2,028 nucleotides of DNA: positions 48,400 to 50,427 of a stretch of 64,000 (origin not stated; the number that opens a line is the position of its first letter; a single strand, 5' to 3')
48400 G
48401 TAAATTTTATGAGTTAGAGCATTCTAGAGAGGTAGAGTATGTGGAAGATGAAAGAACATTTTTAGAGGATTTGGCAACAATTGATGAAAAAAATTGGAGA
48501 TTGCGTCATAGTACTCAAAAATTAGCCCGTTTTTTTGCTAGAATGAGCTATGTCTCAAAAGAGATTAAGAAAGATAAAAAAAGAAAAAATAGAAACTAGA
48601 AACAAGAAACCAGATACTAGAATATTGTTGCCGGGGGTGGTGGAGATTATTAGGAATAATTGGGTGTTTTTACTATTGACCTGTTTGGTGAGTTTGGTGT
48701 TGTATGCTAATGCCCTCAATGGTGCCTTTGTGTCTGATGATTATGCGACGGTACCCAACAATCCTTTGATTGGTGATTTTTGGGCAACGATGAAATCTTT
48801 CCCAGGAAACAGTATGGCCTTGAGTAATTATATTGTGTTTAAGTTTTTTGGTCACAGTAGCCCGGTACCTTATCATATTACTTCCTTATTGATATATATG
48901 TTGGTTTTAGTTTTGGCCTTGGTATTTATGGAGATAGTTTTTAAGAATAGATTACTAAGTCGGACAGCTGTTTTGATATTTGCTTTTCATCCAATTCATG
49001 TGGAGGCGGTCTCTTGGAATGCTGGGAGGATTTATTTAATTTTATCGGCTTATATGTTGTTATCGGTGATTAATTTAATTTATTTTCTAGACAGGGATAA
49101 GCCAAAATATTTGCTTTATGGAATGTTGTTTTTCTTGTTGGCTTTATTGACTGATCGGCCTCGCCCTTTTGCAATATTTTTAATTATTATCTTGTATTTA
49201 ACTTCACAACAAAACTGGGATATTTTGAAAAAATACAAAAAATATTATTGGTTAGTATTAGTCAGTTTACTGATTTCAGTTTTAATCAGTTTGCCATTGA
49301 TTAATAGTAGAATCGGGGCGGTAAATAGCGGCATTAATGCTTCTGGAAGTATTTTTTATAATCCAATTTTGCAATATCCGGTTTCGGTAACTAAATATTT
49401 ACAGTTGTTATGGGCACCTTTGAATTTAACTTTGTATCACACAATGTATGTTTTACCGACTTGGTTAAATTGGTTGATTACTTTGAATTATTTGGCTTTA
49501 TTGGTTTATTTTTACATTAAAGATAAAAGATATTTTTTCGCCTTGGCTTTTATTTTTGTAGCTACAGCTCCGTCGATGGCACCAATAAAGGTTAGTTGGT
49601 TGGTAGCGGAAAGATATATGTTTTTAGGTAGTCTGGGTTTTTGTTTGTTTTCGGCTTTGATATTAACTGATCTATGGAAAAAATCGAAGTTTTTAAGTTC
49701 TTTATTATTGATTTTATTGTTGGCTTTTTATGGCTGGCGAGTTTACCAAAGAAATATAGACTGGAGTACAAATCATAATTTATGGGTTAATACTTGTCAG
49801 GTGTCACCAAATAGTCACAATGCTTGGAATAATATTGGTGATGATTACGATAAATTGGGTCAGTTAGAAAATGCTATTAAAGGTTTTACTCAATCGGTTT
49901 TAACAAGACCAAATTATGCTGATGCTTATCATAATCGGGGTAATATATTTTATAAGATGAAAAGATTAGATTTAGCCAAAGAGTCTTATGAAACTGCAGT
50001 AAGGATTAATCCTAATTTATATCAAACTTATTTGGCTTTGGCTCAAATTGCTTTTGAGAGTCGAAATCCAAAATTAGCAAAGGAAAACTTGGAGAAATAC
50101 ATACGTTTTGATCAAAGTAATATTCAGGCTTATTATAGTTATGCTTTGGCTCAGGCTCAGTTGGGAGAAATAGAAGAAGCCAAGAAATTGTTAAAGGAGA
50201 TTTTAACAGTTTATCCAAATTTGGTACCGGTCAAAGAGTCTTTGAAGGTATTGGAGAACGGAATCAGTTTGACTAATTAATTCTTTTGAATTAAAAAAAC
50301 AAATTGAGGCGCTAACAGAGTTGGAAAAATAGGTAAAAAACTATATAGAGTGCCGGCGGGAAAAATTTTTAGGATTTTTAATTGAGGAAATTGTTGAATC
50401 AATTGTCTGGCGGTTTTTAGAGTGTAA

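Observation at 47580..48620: YvcK/CofD-family protein embedded in the glycan locus and overlapping the TPR-GT-C gene by 50 nt across an (AGAAAC)n-like repeat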

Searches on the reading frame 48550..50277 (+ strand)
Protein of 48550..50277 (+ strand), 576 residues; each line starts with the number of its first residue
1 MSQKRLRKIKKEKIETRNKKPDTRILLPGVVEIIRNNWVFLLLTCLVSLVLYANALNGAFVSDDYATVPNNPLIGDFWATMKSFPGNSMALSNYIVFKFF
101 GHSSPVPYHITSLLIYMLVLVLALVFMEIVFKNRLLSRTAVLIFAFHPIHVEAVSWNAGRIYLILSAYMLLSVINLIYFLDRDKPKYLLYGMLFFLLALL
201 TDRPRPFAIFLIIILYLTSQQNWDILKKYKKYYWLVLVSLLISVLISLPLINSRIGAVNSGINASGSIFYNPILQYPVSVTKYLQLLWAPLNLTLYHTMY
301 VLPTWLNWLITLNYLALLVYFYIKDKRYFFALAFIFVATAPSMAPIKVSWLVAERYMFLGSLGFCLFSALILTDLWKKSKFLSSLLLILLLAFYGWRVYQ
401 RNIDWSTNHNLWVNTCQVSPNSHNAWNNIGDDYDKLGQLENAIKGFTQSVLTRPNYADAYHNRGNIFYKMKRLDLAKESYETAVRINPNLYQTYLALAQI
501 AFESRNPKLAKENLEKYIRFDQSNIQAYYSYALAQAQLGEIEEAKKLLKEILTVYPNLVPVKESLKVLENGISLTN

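Call 3: search_protein_families(library=pfam, proteins=[window:48550-50277:+], max_evalue=0.01)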
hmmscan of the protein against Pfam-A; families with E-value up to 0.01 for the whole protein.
window:48550-50277:+ (576 aa): 15 families
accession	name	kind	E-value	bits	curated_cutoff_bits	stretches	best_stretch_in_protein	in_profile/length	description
PF13181.12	TPR_8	-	4.9e-20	70.4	25.7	2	457-489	1-33/34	Tetratricopeptide repeat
PF00515.34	TPR_1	-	1.1e-18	66.7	27.8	2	457-489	1-33/34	Tetratricopeptide repeat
PF07719.23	TPR_2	-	2.1e-18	65.3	27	1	457-489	1-33/34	Tetratricopeptide repeat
PF13431.12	TPR_17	-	2.8e-12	46.3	24.4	0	514-545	2-33/34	Tetratricopeptide repeat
PF13414.12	TPR_11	-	6e-11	42.3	26.8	2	430-470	1-41/42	TPR repeat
PF13424.12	TPR_12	-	3.6e-10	40.3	30.1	2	424-486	4-74/77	Tetratricopeptide repeat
PF23914.1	TPR_CcmH_CycH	-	7.5e-10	39.3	42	1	463-556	56-152/158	Cytochrome c-type biogenesis protein H TPR domain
PF13432.12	TPR_16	-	3.9e-09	37.2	32.7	2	429-489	3-63/65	Tetratricopeptide repeat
PF13174.12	TPR_6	-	4e-09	37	26.3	1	526-557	1-32/33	Tetratricopeptide repeat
PF14559.12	TPR_19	-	7.7e-09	36.2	25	1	501-557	1-57/68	Tetratricopeptide repeat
PF13428.12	TPR_14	-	8e-09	35.8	23.5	1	526-557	2-33/44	Tetratricopeptide repeat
PF13371.12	TPR_9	-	5.6e-05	23.5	35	0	446-499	18-71/73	Tetratricopeptide repeat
PF12895.13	ANAPC3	-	0.00094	19.9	27.2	1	488-550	20-81/82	Anaphase-promoting complex, cyclosome, subunit 3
PF09976.15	TPR_21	-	0.0046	17.2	25.5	0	493-550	78-138/193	Tetratricopeptide repeat-like domain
PF25062.1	ARM_TT21_N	-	0.0068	16.6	40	0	433-561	79-204/222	Tetratricopeptide repeat protein 21 N-terminal ARM repeat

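Call 5: search_protein_families(library=ncbifam, proteins=[window:48550-50277:+], max_evalue=0.01)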
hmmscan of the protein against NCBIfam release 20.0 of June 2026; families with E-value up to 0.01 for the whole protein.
window:48550-50277:+ (576 aa): 17 families
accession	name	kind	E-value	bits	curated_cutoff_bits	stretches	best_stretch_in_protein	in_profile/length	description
TIGR02917.1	PEP_TPR_lipo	equivalog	5e-14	51.2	312.2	1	417-561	187-331/899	XrtA/PEP-CTERM system TPR-repeat protein PrsT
NF033762.1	social_mot_Tgl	equivalog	5.5e-12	45.6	225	2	418-548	95-227/252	social motility TPR repeat lipoprotein Tgl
TIGR02521.1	type_IV_pilW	equivalog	3.5e-10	39.8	154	1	429-492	37-100/234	type IV pilus biogenesis/stability protein PilW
NF040959.1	MamA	equivalog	3.6e-10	39.6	200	2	418-550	66-198/204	magnetosome protein MamA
NF033920.0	C39_PA2778_fam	equivalog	4.3e-09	36.1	150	2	470-553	169-252/255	PA2778 family cysteine peptidase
NF008391.2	PRK11189.1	equivalog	4.2e-06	26.5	250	1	417-545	93-217/297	lipoprotein NlpI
TIGR00990.1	3a0801s09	subfamily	2e-05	23.4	757.25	1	439-557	347-465/615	mitochondrial import receptor subunit TOM70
NF047507.1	TPR_BatC_Lepto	exception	2.1e-05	24.1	175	1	433-492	68-131/214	TPR repeat-containing protein BatC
NF008757.0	PRK11788.1-5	equivalog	2.3e-05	23.7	363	1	421-559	105-248/388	lipopolysaccharide assembly protein LapB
TIGR02552.1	LcrH_SycD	equivalog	3.3e-05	23.6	104.8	1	408-489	37-118/136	SycD/LcrH family type III secretion system chaperone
TIGR02795.1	tol_pal_ybgF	equivalog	0.00011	22.7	90.1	0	498-557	46-108/119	tol-pal system protein YbgF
NF040561.1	PrimPol_Msp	equivalog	0.0002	20.1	200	0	438-500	6-68/515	CRISPR-associated primase-polymerase type A1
NF033758.1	gliding_GltE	equivalog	0.00037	19.6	225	0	460-559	225-324/411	adventurous gliding motility TPR repeat lipoprotein GltE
NF008520.0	PRK11447.1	equivalog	0.00087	17.2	858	1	475-556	621-702/1157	cellulose synthase complex outer membrane protein BcsC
TIGR04510.1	mod_pep_cyc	subfamily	0.0025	16.4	400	1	461-561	402-503/814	putative peptide modification system cyclase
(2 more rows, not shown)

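Call 58: find_homologous_proteins(query=window:48550-50277:+, max_evalue=1e-10)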
Query window:48550-50277:+ (576 aa): 449 proteins with E <= 1e-10 among 8000 candidates; the best 120 are listed.
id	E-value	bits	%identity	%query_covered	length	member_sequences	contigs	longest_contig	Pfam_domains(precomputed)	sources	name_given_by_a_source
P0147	0.0e+0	1109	86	99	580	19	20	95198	PF13431.13,PF23914.2,PF13414.13,PF13428.13,PF14559.13,PF13371.13,PF00515.35,PF13424.13,PF13432.13,PF13181.13,PF07719.24,PF13174.13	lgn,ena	-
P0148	0.0e+0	1072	100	85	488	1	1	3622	PF13431.13,PF23914.2,PF13414.13,PF13428.13,PF14559.13,PF13371.13,PF00515.35,PF13424.13,PF13432.13,PF13181.13,PF07719.24,PF13174.13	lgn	-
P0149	5.3e-292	988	82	91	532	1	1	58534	PF13431.13,PF23914.2,PF13414.13,PF13428.13,PF14559.13,PF13371.13,PF00515.35,PF13424.13,PF13432.13,PF13181.13,PF07719.24,PF13174.13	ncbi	-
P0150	9.1e-226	769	61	100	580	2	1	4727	PF14559.13,PF13431.13,PF23914.2,PF13414.13,PF13371.13,PF00515.35,PF13424.13,PF13428.13,PF13181.13,PF07719.24,PF13174.13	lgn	-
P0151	9.1e-222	756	60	99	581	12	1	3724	PF14559.13,PF13431.13,PF13414.13,PF13371.13,PF00515.35,PF13424.13,PF13432.13,PF13428.13,PF13181.13,PF07719.24,PF13174.13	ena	-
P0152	2.1e-220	751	59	99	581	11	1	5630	PF14559.13,PF13431.13,PF13414.13,PF13371.13,PF00515.35,PF13424.13,PF13432.13,PF13428.13,PF13181.13,PF07719.24,PF13174.13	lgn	-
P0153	2.7e-220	751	60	99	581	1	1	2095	PF14559.13,PF13431.13,PF13414.13,PF13371.13,PF00515.35,PF13424.13,PF13432.13,PF13428.13,PF13181.13,PF07719.24,PF13174.13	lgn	-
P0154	6.3e-217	740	59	99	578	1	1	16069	PF14559.13,PF13431.13,PF23914.2,PF13414.13,PF00515.35,PF13424.13,PF13432.13,PF13428.13,PF13181.13,PF07719.24,PF13174.13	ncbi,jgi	ncbi:MAG: tetratricopeptide repeat protein [Candidatus Shapirobacteria bacterium]|jgi:tetratricopept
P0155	3.0e-216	738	58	100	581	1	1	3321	PF13431.13,PF23914.2,PF13414.13,PF13428.13,PF14559.13,PF13371.13,PF00515.35,PF13424.13,PF13432.13,PF13181.13,PF07719.24,PF13174.13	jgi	-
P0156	7.0e-216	737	59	98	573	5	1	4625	PF14559.13,PF13431.13,PF23914.2,PF13414.13,PF13371.13,PF00515.35,PF13424.13,PF13432.13,PF13428.13,PF13181.13,PF07719.24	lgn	-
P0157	1.1e-215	736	59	100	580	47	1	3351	PF13431.13,PF23914.2,PF13414.13,PF13428.13,PF14559.13,PF13371.13,PF11846.15,PF00515.35,PF12895.14,PF13424.13,PF13432.13,PF13181.13,PF07719.24,PF13174.13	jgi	-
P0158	5.7e-215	734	59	99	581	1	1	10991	PF14559.13,PF13431.13,PF13414.13,PF13371.13,PF00515.35,PF13424.13,PF13432.13,PF13428.13,PF13181.13,PF07719.24,PF13174.13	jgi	-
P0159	1.7e-214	732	59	99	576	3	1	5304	PF14559.13,PF13431.13,PF13414.13,PF00515.35,PF13424.13,PF13428.13,PF13181.13,PF07719.24,PF13174.13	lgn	-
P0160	5.7e-214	730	58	99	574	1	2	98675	PF14559.13,PF13431.13,PF13414.13,PF00515.35,PF13424.13,PF13432.13,PF13428.13,PF13181.13,PF07719.24,PF13174.13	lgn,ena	-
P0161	8.9e-213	726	57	100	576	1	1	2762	PF13431.13,PF23914.2,PF13414.13,PF13428.13,PF14559.13,PF13371.13,PF00515.35,PF13424.13,PF13432.13,PF13181.13,PF07719.24,PF13174.13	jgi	jgi:tetratricopeptide (TPR) repeat protein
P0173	4.9e-199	681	53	99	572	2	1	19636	PF13431.13,PF13414.13,PF13428.13,PF14559.13,PF13371.13,PF00515.35,PF13424.13,PF13432.13,PF13181.13,PF07719.24,PF13174.13,PF13231.13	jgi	-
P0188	1.8e-183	630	53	98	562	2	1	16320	PF14559.13,PF13431.13,PF13414.13,PF00515.35,PF13424.13,PF13432.13,PF13428.13,PF13181.13,PF07719.24,PF13174.13,PF13231.13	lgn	-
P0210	1.7e-173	597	51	94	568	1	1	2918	PF13431.13,PF13414.13,PF13428.13,PF14559.13,PF00515.35,PF13424.13,PF21033.5,PF13432.13,PF13181.13,PF07719.24,PF13174.13,PF13231.13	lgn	-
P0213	1.2e-172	594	49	98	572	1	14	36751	PF13431.13,PF13414.13,PF00515.35,PF13181.13,PF07719.24,PF13231.13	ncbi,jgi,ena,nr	ncbi:MAG: hypothetical protein UR11_C0003G0002 [Candidatus Woesebacteria bacterium GW2011_GWC1_30_29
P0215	5.2e-172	592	49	98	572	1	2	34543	PF13431.13,PF13414.13,PF00515.35,PF13181.13,PF07719.24,PF13231.13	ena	-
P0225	3.9e-170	586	51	94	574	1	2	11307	PF13431.13,PF13414.13,PF13428.13,PF14559.13,PF13371.13,PF00515.35,PF13424.13,PF13432.13,PF13181.13,PF07719.24,PF13174.13,PF13231.13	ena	-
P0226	4.0e-170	585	51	94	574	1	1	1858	PF13431.13,PF13414.13,PF13428.13,PF14559.13,PF13371.13,PF00515.35,PF13424.13,PF13432.13,PF13181.13,PF07719.24,PF13174.13,PF13231.13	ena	-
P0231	5.6e-169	582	49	98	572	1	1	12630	PF14559.13,PF13431.13,PF13414.13,PF00515.35,PF13424.13,PF13432.13,PF13181.13,PF07719.24,PF13174.13,PF13231.13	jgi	jgi:tetratricopeptide (TPR) repeat protein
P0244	3.8e-167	576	50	95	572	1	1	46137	PF13431.13,PF13414.13,PF00515.35,PF13424.13,PF13432.13,PF13181.13,PF07719.24,PF13231.13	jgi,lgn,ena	-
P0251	1.3e-166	574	50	99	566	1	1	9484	PF14559.13,PF13431.13,PF13414.13,PF00515.35,PF13424.13,PF13432.13,PF13181.13,PF07719.24,PF13231.13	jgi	jgi:tetratricopeptide (TPR) repeat protein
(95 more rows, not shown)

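Call 67: predict_structure(alignment_id=A3)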
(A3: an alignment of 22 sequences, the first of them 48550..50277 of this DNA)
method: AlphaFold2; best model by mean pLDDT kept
length: 576 residues; sequences in the alignment: 22
mean_pLDDT: 80.7   pTM: 0.75
mean pLDDT of the five models: 80.7, 80.3, 78.2, 78.0, 76.6
residues with pLDDT >= 90: 212; 70-90: 239; 50-70: 94; < 50: 31
segments of 3 or more residues with pLDDT < 50: 16-23, 258-269, 292-295
pLDDT, mean of each block of 10 residues (from residue 1): 68 51 68 95 94 68 56 75 78 87 78 94 97 95 93 77 94 95 90 91 84 90 77 76 72 54 40 62 73 49 73 91 94 90 59 82 96 93 95 87 66 63 71 79 86 83 93 94 88 91 90 91 86 90 91 83 86 63
secondary structure, 60 per line:
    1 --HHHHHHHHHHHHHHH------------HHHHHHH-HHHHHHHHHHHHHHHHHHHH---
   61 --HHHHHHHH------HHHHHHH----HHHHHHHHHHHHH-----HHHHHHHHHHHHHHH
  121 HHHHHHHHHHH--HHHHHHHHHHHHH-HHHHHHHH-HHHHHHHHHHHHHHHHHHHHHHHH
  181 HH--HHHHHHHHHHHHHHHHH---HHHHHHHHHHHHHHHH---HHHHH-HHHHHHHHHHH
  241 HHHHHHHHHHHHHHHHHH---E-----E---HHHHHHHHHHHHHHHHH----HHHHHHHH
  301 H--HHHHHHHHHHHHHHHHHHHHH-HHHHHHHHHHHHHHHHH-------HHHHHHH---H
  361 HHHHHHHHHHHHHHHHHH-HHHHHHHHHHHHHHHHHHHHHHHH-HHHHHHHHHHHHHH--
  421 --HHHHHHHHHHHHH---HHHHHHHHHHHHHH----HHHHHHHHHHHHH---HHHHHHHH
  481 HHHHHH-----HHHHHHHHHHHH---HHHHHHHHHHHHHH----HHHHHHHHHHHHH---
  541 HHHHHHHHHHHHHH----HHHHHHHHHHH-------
elements in order: H3-17 H30-36 H38-57 H63-70 H77-83 H88-100 H106-131 H134-146 H148-155 H157-182 H185-201 H205-220 H224-228 H230-258 H272-288 H293-301 H304-324 H326-342 H350-356 H360-378 H380-403 H405-418 H423-435 H439-452 H457-469 H473-486 H492-503 H507-520 H525-537 H541-554 H559-569

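Call 69: fold_search(model_id=the predicted structure, library=pdb)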
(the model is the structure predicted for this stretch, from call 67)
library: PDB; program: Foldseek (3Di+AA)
matches with E <= 10: 1388; with E <= 0.001: 159
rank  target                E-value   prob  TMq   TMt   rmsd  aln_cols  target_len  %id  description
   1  9gaw_P                1.8e-06  1.00  0.27  0.31  24.1       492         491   14  High-resolution structure of the Anaphase-promoting complex/cyclosome (APC/C) bound to co-activator Cdh1 (released 2024-08-14)
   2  8dtf_A                1.9e-06  1.00  0.28  0.21  25.4       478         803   15  Cryo-EM structure of the full length Arabidopsis SPY with complete TPRs (released 2023-03-08)
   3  1w3b_B                2.6e-06  1.00  0.28  0.43   9.0       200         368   22  The superhelical TPR domain of O-linked GlcNAc transferase reveals structural similarities to importin alpha. (released 2004-09-09)
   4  1w3b_A                3.0e-06  1.00  0.27  0.38  20.5       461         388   16  The superhelical TPR domain of O-linked GlcNAc transferase reveals structural similarities to importin alpha. (released 2004-09-09)
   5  9qhc_A                5.1e-06  1.00  0.30  0.59  10.2       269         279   20  Crystal structure of 8-repeat CTPR protein with eliminated coordination sites (released 2025-10-22)
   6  9qhc_B                6.9e-06  1.00  0.28  0.57   9.3       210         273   20  Crystal structure of 8-repeat CTPR protein with eliminated coordination sites (released 2025-10-22)
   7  8dtg_A                7.1e-06  1.00  0.28  0.21  25.8       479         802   15  Cryo-EM structure of Arabidopsis SPY alternative conformation 1 (released 2023-03-08)
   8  8dtg_B                7.4e-06  1.00  0.28  0.22  19.7       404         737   16  Cryo-EM structure of Arabidopsis SPY alternative conformation 1 (released 2023-03-08)
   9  4ui9_H                7.4e-06  1.00  0.27  0.31  23.6       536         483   13  Atomic structure of the human Anaphase-Promoting Complex (released 2015-06-17)
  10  8chy                  8.0e-06  1.00  0.30  0.59   9.8       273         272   19  Crystal structure of an 8-repeat consensus TPR superhelix with Zinc. (released 2024-02-21)
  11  6eou                  8.0e-06  1.00  0.30  0.48  11.4       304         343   17  O-GlcNAc transferase TPR domain with the intellectual disability associated mutation L254F (released 2018-05-09)
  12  8dti_A                8.9e-06  1.00  0.27  0.25  11.3       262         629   19  Cryo-EM structure of Arabidopsis SPY in complex with GDP-fucose (released 2023-03-08)
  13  9qhb                  9.6e-06  1.00  0.30  0.59  10.2       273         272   19  Crystal structure of 16-repeat CTPR protein with eliminated coordination sites (released 2025-10-22)
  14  5g05_H                9.6e-06  1.00  0.28  0.32  26.8       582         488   13  Cryo-EM structure of combined apo phosphorylated APC (released 2016-05-25)
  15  3pe4_A                1.0e-05  1.00  0.24  0.20   3.3       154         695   23  Structure of human O-GlcNAc transferase and its complex with a peptide substrate (released 2011-01-19)
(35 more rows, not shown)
